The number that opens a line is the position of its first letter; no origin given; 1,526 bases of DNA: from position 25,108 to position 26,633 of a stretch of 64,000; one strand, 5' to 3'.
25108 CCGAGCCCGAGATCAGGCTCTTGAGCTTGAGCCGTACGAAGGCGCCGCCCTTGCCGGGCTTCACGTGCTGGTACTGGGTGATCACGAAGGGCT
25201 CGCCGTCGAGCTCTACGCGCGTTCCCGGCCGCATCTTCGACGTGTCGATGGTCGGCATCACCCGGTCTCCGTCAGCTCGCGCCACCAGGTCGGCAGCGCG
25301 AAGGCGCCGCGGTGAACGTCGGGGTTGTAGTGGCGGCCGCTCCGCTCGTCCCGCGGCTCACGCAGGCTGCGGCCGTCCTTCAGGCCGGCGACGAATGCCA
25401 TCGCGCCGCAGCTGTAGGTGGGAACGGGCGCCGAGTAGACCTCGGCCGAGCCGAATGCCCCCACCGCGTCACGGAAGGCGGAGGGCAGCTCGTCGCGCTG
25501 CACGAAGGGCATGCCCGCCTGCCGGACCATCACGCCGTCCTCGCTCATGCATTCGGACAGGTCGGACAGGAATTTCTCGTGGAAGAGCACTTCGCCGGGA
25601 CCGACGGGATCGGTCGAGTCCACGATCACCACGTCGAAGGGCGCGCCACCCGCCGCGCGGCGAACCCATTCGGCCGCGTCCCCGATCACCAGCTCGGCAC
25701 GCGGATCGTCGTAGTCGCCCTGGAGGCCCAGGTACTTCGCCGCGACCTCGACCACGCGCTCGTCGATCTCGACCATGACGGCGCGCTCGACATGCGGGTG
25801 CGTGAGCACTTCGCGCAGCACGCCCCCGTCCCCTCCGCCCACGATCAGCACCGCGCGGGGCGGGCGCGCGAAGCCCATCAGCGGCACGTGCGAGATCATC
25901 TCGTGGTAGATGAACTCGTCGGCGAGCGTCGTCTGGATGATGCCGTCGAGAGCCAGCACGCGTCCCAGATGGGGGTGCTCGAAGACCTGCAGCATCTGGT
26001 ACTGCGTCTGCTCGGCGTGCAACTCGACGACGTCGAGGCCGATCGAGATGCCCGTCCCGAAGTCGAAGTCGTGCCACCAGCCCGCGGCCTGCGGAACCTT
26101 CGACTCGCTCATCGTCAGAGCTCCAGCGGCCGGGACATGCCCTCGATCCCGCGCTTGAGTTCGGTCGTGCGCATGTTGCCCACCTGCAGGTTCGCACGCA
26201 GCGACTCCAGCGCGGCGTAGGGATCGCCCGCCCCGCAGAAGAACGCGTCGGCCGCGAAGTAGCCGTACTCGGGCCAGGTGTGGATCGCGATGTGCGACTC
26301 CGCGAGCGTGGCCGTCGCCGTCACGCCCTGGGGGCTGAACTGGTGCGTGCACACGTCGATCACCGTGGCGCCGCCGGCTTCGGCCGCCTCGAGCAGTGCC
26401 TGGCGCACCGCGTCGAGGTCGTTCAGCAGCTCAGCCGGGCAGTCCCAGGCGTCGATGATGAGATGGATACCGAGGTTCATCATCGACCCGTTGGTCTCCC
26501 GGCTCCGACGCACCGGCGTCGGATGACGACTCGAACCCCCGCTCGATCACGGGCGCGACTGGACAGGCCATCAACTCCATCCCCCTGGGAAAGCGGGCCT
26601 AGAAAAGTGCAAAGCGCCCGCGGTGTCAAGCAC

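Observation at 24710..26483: speH-speE-efp operon linked by overlapping stop/start codons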

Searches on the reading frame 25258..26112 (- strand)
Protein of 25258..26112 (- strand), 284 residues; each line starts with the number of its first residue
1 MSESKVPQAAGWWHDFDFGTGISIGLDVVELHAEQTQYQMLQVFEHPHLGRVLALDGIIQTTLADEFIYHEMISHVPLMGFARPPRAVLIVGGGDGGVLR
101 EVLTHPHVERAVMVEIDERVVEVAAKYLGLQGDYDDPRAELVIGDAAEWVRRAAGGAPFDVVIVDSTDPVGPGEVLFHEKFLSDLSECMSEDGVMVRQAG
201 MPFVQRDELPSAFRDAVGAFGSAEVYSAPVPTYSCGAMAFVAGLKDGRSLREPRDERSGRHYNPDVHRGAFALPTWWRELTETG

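Call 3: search_protein_families(library=pfam, proteins=[window:25258-26112:-])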
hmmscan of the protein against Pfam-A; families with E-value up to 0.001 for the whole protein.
window:25258-26112:- (284 aa): 3 families
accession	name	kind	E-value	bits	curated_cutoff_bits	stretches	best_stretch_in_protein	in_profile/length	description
PF01564.23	Spermine_synth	-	3.9e-51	173.7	22.9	1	66-244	1-177/186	Spermine/spermidine synthase domain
PF17284.7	Spermine_synt_N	-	2.3e-08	34.2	22.1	1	31-62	21-52/53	Spermidine synthase tetramerisation domain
PF08242.18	Methyltransf_12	-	0.00037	21.6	30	1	89-164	1-71/98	Methyltransferase domain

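Call 4: search_protein_families(library=ncbifam, proteins=[window:25258-26112:-])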
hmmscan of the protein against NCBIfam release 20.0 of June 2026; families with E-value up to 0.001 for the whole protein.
window:25258-26112:- (284 aa): 7 families
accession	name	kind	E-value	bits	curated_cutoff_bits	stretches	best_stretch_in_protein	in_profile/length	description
NF002010.0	PRK00811.1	equivalog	6.4e-84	281.6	260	1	30-280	25-283/287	polyamine aminopropyltransferase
TIGR00417.1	speE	equivalog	5e-78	262.1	249.55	1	19-276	9-271/271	spermidine synthase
NF002956.0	PRK03612.1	equivalog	4.6e-37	127.6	472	1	32-274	245-492/522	polyamine aminopropyltransferase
NF002435.0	PRK01581.1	equivalog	7.6e-22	77.9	537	1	30-202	99-271/374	polyamine aminopropyltransferase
NF003380.0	PRK04457.1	equivalog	1.2e-12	47.4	304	1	81-196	66-177/265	polyamine aminopropyltransferase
NF037959.1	MFS_SpdSyn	subfamily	7.8e-07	28.2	40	1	69-231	260-417/480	fused MFS/spermidine synthase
NF001811.0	PRK00536.1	equivalog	0.00011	22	352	0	182-279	154-254/262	spermidine synthase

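Call 36: find_homologous_proteins(query=window:25258-26112:-, max_evalue=1e-30)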
Query window:25258-26112:- (284 aa): 5878 proteins with E <= 1e-30 among 8000 candidates; the best 120 are listed.
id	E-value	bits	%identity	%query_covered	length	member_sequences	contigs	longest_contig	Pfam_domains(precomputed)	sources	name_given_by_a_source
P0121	6.0e-190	648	100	100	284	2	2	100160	PF17284.8,PF01564.24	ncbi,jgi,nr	ncbi:MAG: polyamine aminopropyltransferase [Deltaproteobacteria bacterium]|nr:polyamine aminopropylt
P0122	5.7e-162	556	88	98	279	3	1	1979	PF17284.8,PF01564.24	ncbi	-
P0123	1.7e-144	499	78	100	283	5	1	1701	PF17284.8,PF01564.24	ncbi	-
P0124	6.8e-136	470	74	99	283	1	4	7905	PF17284.8,PF01564.24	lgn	-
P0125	1.2e-134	466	74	99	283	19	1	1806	PF17284.8,PF01564.24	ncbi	-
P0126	5.3e-127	441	68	100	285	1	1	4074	PF17284.8,PF01564.24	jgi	-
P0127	3.6e-124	432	68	99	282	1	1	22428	PF17284.8,PF01564.24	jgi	jgi:spermidine synthase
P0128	2.9e-112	393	64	98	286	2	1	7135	PF17284.8,PF01564.24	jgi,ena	-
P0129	6.5e-107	375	64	94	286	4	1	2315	PF17284.8,PF01564.24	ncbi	-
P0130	6.7e-105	369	62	96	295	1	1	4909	PF17284.8,PF01564.24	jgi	jgi:spermidine synthase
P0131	9.6e-104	365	61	95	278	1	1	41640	PF17284.8,PF01564.24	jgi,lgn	jgi:spermidine synthase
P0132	8.8e-103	362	61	96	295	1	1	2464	PF17284.8,PF01564.24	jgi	jgi:spermidine synthase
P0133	9.8e-102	358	58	99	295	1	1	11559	PF17284.8,PF01564.24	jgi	jgi:spermidine synthase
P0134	8.9e-101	355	63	95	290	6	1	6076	PF17284.8,PF01564.24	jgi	jgi:spermidine synthase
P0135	2.7e-100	354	60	97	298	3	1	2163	PF17284.8,PF01564.24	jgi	jgi:spermidine synthase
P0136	2.4e-99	350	57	100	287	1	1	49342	PF17284.8,PF01564.24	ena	-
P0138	2.1e-97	344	59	95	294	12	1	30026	PF17284.8,PF01564.24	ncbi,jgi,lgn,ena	-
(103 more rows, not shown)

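Call 38: find_encoding_contigs(protein=P0131, flank=5000, max_places=1)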
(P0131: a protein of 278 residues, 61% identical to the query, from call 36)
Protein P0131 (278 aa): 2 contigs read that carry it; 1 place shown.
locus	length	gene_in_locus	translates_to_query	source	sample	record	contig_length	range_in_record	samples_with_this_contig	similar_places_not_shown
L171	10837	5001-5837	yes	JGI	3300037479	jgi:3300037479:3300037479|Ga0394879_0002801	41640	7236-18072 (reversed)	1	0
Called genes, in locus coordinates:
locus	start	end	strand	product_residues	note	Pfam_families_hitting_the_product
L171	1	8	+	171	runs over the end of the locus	-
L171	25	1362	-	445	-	PF07044:DUF1329, PF17131:TP_0789-like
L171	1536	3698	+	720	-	PF00672:HAMP, PF00512:HisKA, PF02518:HATPase_c, PF00072:Response_reg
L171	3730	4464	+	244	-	-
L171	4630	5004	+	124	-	PF02675:AdoMet_dc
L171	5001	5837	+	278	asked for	PF17284:Spermine_synt_N, PF01564:Spermine_synth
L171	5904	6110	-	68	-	-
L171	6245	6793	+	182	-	PF08207:EFP_N, PF01132:EFP, PF09285:Elong-fact-P_C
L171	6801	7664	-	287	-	PF00378:ECH_1, PF16113:ECH_2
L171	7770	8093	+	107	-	PF04248:NTP_transf_9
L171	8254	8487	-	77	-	-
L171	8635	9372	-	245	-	PF00483:NTP_transferase, PF12804:NTP_transf_3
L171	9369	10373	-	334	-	PF00288:GHMP_kinases_N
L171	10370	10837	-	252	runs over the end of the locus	PF05153:MIOX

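Call 39: find_encoding_contigs(protein=P0136, flank=5000, max_places=1)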
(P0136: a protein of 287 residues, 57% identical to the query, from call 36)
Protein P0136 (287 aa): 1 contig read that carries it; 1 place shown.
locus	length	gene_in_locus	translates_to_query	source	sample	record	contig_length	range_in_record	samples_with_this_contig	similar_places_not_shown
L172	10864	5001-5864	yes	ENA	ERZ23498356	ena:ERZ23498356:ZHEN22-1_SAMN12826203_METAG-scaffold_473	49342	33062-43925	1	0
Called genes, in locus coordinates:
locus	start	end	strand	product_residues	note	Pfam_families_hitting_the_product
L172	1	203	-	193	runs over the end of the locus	PF00300:His_Phos_1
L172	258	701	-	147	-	PF00583:Acetyltransf_1 (weak), PF13673:Acetyltransf_10 (faint)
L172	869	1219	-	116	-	PF21006:NHase_beta_N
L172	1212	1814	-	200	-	PF02979:NHase_alpha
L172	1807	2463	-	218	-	PF21006:NHase_beta_N, PF02211:NHase_beta_C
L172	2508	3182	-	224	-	PF05988:DUF899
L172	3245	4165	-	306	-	PF01545:Cation_efflux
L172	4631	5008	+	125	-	PF02675:AdoMet_dc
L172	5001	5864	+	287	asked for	PF17284:Spermine_synt_N, PF01564:Spermine_synth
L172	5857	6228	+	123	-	PF06094:GGACT, PF21986:AH_C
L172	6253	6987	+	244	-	PF23441:SDR, PF00106:adh_short, PF08659:KR, PF13561:adh_short_C2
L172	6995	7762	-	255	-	PF13410:GST_C_2 (weak)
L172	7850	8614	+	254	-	-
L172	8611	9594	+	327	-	PF01408:GFO_IDH_MocA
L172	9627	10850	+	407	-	PF04055:Radical_SAM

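Call 40: find_encoding_contigs(protein=P0138, flank=5000, max_places=1)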
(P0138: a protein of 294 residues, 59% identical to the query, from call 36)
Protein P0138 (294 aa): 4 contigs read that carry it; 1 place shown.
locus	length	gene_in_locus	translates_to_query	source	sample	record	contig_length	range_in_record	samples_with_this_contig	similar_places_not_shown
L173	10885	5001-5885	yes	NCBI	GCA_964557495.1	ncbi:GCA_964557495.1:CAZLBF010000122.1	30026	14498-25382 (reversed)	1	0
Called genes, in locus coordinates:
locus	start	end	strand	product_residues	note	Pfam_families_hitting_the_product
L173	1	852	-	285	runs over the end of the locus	PF03446:NAD_binding_2 (weak), PF09130:DUF1932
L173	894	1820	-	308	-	PF13145:Rotamase_2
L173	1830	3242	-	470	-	PF07690:MFS_1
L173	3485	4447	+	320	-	-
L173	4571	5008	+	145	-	PF02675:AdoMet_dc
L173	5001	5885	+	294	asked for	PF17284:Spermine_synt_N, PF01564:Spermine_synth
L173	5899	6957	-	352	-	PF08240:ADH_N, PF00107:ADH_zinc_N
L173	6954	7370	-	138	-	-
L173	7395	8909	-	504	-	PF01235:Na_Ala_symp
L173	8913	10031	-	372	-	PF02958:EcKL (faint), PF01636:APH (weak)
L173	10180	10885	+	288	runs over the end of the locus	PF10108:DNA_pol_B_exo2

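Call 43: search_protein_families(library=pfam, proteins=[L173:3485-4447:+], max_evalue=1)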
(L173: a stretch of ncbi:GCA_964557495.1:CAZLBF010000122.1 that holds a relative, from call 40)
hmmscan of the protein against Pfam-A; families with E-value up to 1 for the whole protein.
L173:3485-4447:+ (320 aa): 0 families

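Call 52: search_solved_structures(query=window:25258-26112:-, max_evalue=1e-20, show_alignments=2)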
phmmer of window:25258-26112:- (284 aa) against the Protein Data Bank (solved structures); distinct sequences matched with E-value up to 1e-20: 25.
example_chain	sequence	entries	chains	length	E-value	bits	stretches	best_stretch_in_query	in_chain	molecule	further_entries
3o4f_A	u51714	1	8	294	4.6e-58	200.1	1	20-279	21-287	Spermidine synthase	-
1iy9_A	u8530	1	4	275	1.7e-56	194.9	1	26-280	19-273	Spermidine synthase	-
1inl_A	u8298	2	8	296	2.3e-54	187.9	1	11-278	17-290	Spermidine synthase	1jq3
2e5w_A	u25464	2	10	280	5e-52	180.2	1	14-276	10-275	Probable spermidine synthase | spermidine synthase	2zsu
2o05_A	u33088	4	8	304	7.2e-49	169.9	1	11-279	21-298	Spermidine synthase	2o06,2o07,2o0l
3rw9_A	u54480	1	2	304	7.2e-49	169.9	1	11-279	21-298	Spermidine synthase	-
9q41_A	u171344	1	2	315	8.1e-49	169.7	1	11-279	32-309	Spermidine synthase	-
2b2c_A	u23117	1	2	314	6.2e-47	163.5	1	23-278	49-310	spermidine synthase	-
6o65_A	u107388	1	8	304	8.1e-47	163.2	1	31-282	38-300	Spermidine synthase 1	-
1xj5_A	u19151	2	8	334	1.1e-46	162.7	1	31-282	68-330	Spermidine synthase 1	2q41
6o63_A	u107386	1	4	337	1.1e-46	162.7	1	31-282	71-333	Spermidine synthase 1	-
6o64_A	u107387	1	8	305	1.1e-46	162.7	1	25-280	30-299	Spermidine synthase 2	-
2hte_A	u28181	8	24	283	2.2e-46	161.8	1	12-277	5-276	Spermidine synthase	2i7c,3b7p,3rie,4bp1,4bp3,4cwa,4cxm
2pwp_A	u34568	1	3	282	2.3e-46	161.7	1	12-277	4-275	Spermidine synthase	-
4uoe_A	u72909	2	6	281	2.6e-46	161.5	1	12-277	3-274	SPERMIDINE SYNTHASE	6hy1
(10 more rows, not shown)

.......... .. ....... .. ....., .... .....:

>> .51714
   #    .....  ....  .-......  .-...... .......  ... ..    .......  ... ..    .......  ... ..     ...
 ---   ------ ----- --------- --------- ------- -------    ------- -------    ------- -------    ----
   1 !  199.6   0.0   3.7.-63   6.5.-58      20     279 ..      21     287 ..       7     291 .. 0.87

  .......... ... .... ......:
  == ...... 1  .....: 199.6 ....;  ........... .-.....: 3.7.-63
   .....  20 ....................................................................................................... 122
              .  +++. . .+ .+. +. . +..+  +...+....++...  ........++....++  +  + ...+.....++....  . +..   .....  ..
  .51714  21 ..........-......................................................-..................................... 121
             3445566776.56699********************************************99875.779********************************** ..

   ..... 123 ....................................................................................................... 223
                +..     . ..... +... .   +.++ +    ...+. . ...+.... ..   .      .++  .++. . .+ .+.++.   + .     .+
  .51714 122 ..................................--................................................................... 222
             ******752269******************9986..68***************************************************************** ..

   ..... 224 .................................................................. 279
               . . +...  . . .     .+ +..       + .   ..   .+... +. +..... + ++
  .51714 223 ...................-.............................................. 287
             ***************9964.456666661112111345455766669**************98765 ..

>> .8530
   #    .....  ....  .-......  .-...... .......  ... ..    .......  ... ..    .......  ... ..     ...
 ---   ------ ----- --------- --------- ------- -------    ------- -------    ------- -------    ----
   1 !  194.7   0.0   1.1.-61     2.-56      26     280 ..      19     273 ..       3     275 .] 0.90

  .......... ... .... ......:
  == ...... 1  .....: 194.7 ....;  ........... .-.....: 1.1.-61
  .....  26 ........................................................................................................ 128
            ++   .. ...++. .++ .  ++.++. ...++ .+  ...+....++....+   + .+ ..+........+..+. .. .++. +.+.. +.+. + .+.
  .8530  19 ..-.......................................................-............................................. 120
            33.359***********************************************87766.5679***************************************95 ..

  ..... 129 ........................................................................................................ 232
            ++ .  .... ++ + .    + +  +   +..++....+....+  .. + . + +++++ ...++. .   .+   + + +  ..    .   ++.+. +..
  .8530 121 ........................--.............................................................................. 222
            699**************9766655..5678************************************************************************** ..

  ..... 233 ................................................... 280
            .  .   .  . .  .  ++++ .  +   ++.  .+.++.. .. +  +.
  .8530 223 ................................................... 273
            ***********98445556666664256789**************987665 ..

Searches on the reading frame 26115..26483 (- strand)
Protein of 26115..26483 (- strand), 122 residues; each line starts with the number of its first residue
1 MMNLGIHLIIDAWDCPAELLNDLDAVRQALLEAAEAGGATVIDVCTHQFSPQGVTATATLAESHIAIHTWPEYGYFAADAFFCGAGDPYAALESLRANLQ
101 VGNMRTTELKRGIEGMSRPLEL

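Call 3: search_protein_families(library=pfam, proteins=[window:26115-26483:-])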
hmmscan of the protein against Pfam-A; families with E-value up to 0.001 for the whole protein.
window:26115-26483:- (122 aa): 1 family
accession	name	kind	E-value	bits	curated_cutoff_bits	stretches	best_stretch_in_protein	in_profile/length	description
PF02675.21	AdoMet_dc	-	4.3e-38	130.4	25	1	7-112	1-107/107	S-adenosylmethionine decarboxylase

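Call 4: search_protein_families(library=ncbifam, proteins=[window:26115-26483:-])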
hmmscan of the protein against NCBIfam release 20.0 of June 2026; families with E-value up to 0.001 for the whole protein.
window:26115-26483:- (122 aa): 1 family
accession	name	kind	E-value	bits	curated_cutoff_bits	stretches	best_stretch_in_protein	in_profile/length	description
TIGR03330.1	SAM_DCase_Bsu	equivalog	1e-38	132.1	75.65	1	4-112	3-112/112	adenosylmethionine decarboxylase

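Call 45: search_solved_structures(query=window:26115-26483:-, max_evalue=0.00001, show_alignments=2)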
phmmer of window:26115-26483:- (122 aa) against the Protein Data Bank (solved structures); distinct sequences matched with E-value up to 0.00001: 6.
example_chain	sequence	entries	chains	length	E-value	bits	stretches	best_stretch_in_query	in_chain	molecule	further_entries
1tlu_A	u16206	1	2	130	2e-25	92.3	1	1-112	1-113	S-adenosylmethionine decarboxylase proenzyme, AdoMetDC, SamDC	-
1vr7_A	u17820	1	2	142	2.7e-25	91.9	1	1-112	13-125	S-adenosylmethionine decarboxylase proenzyme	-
1tmi_A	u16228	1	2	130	5.4e-25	91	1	1-112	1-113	S-adenosylmethionine decarboxylase proenzyme, AdoMetDC, SamDC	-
2iii_A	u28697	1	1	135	9e-17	64.4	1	3-99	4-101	S-adenosylmethionine decarboxylase proenzyme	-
3iwb_A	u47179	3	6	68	1.4e-09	41.2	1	64-112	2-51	S-adenosylmethionine decarboxylase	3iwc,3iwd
3iwb_B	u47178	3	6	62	4e-08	36.5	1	1-61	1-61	S-adenosylmethionine decarboxylase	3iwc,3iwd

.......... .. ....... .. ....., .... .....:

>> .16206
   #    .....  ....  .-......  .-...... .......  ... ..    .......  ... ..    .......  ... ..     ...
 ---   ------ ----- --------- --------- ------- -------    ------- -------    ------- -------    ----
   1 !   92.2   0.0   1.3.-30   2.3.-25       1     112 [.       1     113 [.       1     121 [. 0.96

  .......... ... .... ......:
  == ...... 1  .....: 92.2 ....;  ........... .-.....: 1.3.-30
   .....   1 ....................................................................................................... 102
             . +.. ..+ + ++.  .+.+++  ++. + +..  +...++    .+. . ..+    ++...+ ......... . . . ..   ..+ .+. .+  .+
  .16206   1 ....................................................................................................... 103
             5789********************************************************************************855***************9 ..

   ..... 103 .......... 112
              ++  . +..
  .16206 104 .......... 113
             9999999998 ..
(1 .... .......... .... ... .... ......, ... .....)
